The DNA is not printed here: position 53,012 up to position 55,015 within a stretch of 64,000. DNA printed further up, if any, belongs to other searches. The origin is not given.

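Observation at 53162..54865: Intronless CUB-CUB-CUB-LDLa-TM receptor gene convergent with TEP1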

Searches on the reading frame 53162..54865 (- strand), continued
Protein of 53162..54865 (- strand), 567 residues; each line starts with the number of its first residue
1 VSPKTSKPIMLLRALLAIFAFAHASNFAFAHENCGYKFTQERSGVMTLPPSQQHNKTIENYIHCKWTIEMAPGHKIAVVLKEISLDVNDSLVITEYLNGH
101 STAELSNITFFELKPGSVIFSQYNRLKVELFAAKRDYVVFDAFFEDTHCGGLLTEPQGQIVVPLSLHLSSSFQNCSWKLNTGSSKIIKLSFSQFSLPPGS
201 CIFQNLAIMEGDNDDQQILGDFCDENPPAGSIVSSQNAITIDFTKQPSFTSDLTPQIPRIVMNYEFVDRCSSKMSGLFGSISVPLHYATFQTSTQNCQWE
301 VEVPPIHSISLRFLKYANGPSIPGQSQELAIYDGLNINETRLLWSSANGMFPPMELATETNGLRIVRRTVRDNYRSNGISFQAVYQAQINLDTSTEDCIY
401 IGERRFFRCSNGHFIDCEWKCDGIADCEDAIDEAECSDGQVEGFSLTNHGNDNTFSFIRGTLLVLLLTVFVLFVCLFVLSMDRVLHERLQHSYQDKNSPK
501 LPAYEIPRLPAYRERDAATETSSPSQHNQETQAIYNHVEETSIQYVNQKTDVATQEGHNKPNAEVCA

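Call 33: list_cluster_members(proteins=[P0012, P0021, P0033, P0034, P0039, P0040, P0041, P0052, P0069, P0091])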
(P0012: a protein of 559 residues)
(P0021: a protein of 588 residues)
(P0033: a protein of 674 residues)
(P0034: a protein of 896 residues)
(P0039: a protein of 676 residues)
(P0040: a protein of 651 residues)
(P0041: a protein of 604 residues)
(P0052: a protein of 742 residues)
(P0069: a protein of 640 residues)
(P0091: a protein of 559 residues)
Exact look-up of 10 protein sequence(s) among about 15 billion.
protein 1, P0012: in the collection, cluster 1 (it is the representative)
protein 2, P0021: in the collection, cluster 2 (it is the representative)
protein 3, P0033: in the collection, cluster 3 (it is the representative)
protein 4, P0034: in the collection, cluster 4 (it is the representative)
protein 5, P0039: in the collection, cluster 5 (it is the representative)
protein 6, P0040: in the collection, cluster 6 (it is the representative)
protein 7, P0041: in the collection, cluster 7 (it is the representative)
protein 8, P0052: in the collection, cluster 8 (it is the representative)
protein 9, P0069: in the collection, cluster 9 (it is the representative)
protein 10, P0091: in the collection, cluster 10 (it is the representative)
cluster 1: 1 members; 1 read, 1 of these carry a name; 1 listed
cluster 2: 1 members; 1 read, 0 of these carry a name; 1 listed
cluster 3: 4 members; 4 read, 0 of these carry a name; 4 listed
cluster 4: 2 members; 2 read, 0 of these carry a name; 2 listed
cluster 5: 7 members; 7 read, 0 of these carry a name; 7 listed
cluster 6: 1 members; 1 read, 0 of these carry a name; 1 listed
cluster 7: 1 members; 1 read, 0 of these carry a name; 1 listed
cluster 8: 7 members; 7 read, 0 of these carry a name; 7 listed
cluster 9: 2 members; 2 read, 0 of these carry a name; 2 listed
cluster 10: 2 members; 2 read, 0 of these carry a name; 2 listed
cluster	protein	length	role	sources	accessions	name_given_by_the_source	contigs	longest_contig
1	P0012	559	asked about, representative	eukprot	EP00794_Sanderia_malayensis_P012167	gene12167-13422_t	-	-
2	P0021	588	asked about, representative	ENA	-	-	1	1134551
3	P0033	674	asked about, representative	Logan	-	-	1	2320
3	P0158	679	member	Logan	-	-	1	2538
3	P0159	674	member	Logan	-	-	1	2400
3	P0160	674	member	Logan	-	-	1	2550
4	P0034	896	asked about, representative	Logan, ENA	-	-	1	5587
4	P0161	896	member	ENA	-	-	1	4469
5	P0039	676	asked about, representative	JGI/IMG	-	-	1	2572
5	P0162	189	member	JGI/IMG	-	-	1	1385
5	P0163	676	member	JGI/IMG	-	-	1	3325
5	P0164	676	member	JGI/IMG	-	-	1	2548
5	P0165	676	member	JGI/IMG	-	-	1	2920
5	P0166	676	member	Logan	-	-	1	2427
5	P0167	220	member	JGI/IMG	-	-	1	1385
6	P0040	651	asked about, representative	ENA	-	-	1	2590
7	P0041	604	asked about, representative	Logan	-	-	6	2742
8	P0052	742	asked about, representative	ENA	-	-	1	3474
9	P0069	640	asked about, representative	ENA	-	-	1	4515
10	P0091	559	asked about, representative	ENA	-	-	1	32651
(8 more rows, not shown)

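Call 36: find_homologous_proteins(query=A2, max_evalue=1e-20)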
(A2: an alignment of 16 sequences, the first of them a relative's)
Query A2 (16 sequences) (558 aa, profile of the alignment): 8 proteins with E <= 1e-20 among 8000 candidates.
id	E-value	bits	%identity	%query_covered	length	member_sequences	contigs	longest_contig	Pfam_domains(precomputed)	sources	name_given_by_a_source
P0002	5.2e-192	657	45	90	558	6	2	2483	PF00431.27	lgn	-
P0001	6.2e-190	651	100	100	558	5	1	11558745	PF00431.27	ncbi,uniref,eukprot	ncbi:cubilin-like [Rhopilema esculentum]|uniref:cubilin-like n=1 Tax=Rhopilema esculentum TaxID=4999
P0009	2.4e-182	626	43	85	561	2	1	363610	PF00431.27,PF00057.24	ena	-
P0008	1.5e-175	603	44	87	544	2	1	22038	PF02408.27,PF00431.27,PF00057.24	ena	-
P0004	4.2e-172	592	45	83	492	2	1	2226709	PF00431.27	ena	-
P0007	3.3e-170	585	44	86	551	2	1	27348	PF02408.27,PF00431.27,PF00057.24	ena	-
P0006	2.3e-168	579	45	83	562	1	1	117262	PF00431.27,PF00057.24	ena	-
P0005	5.2e-166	572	46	85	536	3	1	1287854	PF00431.27,PF00057.24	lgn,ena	-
